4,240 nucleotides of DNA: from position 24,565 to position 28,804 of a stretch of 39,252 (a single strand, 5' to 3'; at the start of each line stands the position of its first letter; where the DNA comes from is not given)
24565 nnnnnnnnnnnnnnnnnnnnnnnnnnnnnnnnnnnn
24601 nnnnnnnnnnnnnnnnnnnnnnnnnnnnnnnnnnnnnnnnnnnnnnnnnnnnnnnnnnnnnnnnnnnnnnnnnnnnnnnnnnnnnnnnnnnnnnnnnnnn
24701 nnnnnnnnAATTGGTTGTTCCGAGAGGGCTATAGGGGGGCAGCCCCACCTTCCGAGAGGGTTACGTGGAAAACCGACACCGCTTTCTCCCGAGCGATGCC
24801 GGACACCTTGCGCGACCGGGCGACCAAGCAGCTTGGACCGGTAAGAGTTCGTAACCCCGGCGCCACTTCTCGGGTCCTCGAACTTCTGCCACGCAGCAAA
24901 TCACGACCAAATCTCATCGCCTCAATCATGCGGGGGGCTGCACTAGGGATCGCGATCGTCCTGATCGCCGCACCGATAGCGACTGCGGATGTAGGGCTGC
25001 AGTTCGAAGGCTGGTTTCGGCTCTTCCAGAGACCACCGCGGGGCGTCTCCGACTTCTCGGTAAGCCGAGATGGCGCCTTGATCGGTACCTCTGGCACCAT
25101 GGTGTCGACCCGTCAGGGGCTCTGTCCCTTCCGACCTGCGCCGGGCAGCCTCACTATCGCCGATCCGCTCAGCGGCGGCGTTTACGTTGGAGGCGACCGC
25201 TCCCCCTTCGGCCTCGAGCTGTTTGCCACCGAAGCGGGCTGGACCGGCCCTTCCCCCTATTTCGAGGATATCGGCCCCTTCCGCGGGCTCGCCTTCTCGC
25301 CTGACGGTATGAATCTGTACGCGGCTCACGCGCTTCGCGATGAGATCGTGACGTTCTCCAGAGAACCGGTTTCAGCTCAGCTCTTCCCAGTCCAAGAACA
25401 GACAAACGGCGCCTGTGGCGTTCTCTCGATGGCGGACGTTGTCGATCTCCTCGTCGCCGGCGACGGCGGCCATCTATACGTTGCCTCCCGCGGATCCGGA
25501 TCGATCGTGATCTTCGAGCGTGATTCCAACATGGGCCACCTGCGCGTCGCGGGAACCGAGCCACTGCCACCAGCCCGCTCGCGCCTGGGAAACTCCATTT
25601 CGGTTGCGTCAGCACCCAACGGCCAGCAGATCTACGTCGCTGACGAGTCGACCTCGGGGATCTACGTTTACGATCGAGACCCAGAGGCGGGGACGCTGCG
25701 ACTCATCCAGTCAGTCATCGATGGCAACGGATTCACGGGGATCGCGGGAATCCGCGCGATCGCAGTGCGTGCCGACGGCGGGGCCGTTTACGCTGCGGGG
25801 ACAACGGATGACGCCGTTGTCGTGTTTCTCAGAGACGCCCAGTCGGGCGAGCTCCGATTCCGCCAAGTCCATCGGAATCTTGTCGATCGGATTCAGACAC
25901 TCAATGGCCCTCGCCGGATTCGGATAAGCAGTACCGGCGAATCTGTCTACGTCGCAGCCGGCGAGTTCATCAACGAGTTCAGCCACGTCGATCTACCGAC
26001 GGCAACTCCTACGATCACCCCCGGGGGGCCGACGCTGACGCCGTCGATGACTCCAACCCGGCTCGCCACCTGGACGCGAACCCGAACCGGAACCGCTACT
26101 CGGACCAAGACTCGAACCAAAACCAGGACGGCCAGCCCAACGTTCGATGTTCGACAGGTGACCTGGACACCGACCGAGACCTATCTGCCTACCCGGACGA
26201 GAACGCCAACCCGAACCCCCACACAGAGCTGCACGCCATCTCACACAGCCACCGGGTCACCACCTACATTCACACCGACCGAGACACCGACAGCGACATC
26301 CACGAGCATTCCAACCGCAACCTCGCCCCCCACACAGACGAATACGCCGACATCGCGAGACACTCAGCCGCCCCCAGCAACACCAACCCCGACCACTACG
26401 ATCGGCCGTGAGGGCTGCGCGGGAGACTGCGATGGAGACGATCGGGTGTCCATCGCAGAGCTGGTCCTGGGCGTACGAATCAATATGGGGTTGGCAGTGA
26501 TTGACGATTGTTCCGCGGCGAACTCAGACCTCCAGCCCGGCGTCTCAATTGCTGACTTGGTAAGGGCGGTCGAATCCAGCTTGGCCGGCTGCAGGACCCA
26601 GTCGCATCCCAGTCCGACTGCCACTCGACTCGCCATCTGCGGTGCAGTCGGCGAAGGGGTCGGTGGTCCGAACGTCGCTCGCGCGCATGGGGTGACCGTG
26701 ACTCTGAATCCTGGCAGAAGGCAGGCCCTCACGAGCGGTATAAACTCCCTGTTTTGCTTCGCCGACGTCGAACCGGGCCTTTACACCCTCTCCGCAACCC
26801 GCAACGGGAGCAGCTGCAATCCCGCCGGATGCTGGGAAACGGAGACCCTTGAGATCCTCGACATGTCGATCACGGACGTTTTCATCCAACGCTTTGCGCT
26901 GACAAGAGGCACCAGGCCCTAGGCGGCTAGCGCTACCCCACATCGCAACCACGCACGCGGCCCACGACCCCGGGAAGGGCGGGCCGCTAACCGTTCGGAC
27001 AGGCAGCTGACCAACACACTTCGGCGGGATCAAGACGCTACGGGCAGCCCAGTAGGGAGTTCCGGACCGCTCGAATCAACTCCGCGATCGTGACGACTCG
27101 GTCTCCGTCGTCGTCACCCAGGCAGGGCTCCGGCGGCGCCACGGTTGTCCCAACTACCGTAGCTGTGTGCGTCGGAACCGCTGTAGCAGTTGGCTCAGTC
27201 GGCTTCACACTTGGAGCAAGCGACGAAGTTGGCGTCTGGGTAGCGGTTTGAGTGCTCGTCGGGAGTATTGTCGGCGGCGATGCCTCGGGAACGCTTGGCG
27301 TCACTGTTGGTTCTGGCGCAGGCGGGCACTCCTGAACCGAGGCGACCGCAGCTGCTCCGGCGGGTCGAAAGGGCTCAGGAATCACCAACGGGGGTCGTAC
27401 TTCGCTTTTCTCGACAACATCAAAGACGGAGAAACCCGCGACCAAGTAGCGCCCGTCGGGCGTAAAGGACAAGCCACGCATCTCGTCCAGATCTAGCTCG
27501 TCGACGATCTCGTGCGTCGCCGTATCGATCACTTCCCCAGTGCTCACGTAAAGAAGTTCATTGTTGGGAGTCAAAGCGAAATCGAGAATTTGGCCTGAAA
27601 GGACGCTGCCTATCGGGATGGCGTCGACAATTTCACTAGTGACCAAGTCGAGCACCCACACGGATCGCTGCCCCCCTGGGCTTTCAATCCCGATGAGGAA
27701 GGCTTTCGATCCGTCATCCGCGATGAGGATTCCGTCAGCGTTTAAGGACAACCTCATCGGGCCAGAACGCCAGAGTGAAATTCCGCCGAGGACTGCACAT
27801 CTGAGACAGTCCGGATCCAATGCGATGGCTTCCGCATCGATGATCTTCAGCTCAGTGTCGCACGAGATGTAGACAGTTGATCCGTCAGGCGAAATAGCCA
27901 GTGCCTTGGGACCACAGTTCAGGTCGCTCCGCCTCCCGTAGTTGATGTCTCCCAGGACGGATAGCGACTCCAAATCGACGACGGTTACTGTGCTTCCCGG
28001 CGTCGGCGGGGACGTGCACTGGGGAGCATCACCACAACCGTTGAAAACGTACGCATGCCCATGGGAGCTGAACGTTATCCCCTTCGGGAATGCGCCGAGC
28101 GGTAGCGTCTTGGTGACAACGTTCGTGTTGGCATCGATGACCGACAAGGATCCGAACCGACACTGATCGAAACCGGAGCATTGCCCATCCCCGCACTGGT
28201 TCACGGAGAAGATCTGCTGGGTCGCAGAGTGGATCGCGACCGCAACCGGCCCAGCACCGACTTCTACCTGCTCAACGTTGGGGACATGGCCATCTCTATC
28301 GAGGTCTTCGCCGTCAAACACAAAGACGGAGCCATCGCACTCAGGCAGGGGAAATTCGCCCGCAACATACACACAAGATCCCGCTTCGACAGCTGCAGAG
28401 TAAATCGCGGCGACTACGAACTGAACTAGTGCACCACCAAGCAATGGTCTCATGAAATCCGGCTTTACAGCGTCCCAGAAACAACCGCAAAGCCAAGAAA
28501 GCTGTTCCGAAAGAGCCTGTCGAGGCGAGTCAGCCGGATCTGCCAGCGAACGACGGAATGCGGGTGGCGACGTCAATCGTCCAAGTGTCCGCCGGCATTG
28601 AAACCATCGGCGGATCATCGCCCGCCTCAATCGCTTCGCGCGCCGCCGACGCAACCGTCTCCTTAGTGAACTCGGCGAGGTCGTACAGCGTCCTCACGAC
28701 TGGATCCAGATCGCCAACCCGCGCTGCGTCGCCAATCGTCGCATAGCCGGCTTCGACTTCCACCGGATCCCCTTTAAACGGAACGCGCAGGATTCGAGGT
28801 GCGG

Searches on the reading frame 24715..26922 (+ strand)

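Call 9: search_protein_families(library=pfam, proteins=[window:24715-26922:+], max_evalue=0.01)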
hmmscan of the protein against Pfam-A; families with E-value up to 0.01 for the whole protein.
window:24715-26922:+ (735 aa): 2 families
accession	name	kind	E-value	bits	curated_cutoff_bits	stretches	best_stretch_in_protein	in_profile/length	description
PF10282.15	Lactonase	-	2.3e-20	73.6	21.7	2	300-415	199-309/344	Lactonase, 7-bladed beta-propeller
PF08450.18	SGL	-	1.5e-06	28.4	26.3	0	296-371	138-210/246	SMP-30/Gluconolactonase/LRE-like region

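Call 46: search_protein_families(library=padloc, proteins=[window:24715-26922:+], max_evalue=0.01)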
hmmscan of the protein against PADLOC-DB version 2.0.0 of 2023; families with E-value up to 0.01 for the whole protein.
window:24715-26922:+ (735 aa): 0 families

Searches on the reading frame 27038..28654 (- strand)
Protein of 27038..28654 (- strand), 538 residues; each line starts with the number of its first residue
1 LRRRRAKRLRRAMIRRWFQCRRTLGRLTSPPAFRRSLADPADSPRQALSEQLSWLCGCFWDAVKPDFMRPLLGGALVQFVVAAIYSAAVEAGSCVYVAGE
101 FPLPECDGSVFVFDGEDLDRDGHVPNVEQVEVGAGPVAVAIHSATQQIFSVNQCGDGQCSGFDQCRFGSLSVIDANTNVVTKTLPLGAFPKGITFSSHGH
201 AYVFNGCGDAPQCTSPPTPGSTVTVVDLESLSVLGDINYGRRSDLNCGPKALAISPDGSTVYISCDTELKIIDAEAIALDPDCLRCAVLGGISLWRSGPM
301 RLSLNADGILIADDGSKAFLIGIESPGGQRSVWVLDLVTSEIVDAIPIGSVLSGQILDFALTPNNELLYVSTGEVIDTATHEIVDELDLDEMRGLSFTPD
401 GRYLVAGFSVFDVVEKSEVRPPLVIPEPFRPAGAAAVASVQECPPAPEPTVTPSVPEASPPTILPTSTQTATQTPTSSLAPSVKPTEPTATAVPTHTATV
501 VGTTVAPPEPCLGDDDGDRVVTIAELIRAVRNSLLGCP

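Call 9: search_protein_families(library=pfam, proteins=[window:27038-28654:-], max_evalue=0.01)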
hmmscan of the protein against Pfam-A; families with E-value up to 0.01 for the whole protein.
window:27038-28654:- (538 aa): 1 family
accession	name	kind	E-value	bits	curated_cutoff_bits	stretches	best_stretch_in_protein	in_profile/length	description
PF00400.38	WD40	-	0.0019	19.2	27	0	393-407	15-29/39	WD domain, G-beta repeat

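Call 46: search_protein_families(library=padloc, proteins=[window:27038-28654:-], max_evalue=0.01)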
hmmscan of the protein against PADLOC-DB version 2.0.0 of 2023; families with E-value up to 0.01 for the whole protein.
window:27038-28654:- (538 aa): 0 families
